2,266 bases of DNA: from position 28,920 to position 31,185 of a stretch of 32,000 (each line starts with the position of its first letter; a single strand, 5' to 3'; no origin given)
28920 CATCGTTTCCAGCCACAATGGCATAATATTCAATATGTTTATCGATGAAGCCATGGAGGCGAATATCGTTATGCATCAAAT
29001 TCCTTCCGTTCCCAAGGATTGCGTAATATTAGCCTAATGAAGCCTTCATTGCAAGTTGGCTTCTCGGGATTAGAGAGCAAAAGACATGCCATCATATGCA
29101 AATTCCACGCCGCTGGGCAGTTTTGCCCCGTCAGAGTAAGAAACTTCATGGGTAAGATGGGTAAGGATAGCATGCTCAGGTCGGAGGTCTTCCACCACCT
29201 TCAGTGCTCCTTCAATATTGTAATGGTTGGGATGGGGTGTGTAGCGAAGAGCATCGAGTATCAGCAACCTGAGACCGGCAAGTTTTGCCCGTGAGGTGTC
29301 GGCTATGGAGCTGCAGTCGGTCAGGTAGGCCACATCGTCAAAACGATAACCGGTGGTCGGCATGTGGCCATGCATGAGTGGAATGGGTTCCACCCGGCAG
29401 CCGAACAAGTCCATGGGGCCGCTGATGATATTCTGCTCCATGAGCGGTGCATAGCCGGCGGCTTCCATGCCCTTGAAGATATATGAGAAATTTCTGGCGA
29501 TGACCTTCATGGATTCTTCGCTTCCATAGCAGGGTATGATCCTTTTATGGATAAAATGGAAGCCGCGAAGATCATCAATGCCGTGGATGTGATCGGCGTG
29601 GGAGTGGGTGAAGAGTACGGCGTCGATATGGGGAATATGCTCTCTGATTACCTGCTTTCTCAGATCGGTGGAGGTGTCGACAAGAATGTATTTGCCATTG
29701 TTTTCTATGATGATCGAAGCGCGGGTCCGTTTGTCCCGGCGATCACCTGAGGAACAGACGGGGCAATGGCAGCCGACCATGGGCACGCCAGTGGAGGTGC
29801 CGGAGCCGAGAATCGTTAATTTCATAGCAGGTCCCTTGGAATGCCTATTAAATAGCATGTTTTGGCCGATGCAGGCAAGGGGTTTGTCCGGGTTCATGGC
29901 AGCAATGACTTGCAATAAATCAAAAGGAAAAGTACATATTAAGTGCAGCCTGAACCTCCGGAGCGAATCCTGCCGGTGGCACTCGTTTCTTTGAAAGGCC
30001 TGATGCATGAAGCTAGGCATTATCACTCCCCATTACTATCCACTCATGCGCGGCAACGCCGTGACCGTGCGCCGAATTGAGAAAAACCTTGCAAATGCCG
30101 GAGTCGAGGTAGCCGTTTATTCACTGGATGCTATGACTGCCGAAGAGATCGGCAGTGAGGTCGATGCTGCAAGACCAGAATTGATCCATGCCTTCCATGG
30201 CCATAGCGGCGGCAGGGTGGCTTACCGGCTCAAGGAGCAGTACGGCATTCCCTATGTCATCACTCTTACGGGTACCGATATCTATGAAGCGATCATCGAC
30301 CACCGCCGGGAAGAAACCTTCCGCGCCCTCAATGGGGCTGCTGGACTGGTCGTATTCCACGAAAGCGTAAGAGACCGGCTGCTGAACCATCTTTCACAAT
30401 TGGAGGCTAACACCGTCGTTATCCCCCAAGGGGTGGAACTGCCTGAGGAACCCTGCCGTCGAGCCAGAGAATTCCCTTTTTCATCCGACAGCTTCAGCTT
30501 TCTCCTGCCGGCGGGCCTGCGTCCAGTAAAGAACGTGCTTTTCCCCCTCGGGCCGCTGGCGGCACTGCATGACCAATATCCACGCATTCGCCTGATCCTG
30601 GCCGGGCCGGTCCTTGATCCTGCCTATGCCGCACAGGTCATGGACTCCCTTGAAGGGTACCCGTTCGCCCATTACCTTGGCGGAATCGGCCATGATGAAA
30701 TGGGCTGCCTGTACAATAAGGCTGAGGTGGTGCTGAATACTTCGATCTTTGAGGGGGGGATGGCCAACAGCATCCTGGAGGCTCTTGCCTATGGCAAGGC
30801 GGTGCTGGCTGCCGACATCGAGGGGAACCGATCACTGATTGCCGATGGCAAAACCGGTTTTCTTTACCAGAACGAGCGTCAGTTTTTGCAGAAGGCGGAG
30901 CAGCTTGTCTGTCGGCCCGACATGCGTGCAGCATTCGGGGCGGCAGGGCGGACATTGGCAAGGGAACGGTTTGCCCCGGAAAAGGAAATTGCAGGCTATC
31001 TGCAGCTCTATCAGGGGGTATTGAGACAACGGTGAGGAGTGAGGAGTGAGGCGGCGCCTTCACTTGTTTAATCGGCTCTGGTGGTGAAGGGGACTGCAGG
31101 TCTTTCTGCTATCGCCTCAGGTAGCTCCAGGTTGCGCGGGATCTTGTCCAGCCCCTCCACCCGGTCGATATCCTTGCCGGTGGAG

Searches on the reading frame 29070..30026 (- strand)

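Call 61: search_protein_families(library=pfam, proteins=[window:29070-30026:-], max_evalue=0.001)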
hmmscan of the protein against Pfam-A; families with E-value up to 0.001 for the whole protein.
window:29070-30026:- (318 aa): 3 families
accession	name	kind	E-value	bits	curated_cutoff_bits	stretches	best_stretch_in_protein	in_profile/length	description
PF12706.13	Lactamase_B_2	-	9.6e-36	123.7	27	1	114-290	3-199/200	Beta-lactamase superfamily domain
PF00753.33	Lactamase_B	-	3.8e-12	47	22.7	1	103-226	7-135/196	Metallo-beta-lactamase superfamily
PF13483.12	Lactamase_B_3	-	1.2e-05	25.7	24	1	103-289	8-159/160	Beta-lactamase superfamily domain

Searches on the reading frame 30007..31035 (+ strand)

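Call 61: search_protein_families(library=pfam, proteins=[window:30007-31035:+], max_evalue=0.001)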
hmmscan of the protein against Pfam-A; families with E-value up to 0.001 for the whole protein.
window:30007-31035:+ (342 aa): 5 families
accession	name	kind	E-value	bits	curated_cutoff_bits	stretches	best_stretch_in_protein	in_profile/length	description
PF13692.12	Glyco_trans_1_4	-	4e-16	60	27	1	171-301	10-140/142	Glycosyl transferases group 1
PF00534.26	Glycos_transf_1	-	5e-15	55.9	26.4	1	161-315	14-170/172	Glycosyl transferases group 1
PF13524.12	Glyco_trans_1_2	-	1.7e-10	41.5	25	1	186-325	8-136/144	Glycosyl transferase-like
PF13439.12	Glyco_transf_4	-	1.5e-08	35.3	28.5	1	51-145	67-168/170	Glycosyltransferase Family 4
PF13579.12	Glyco_trans_4_4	-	1e-06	29.6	29.7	1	53-141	68-157/158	Glycosyl transferase 4-like domain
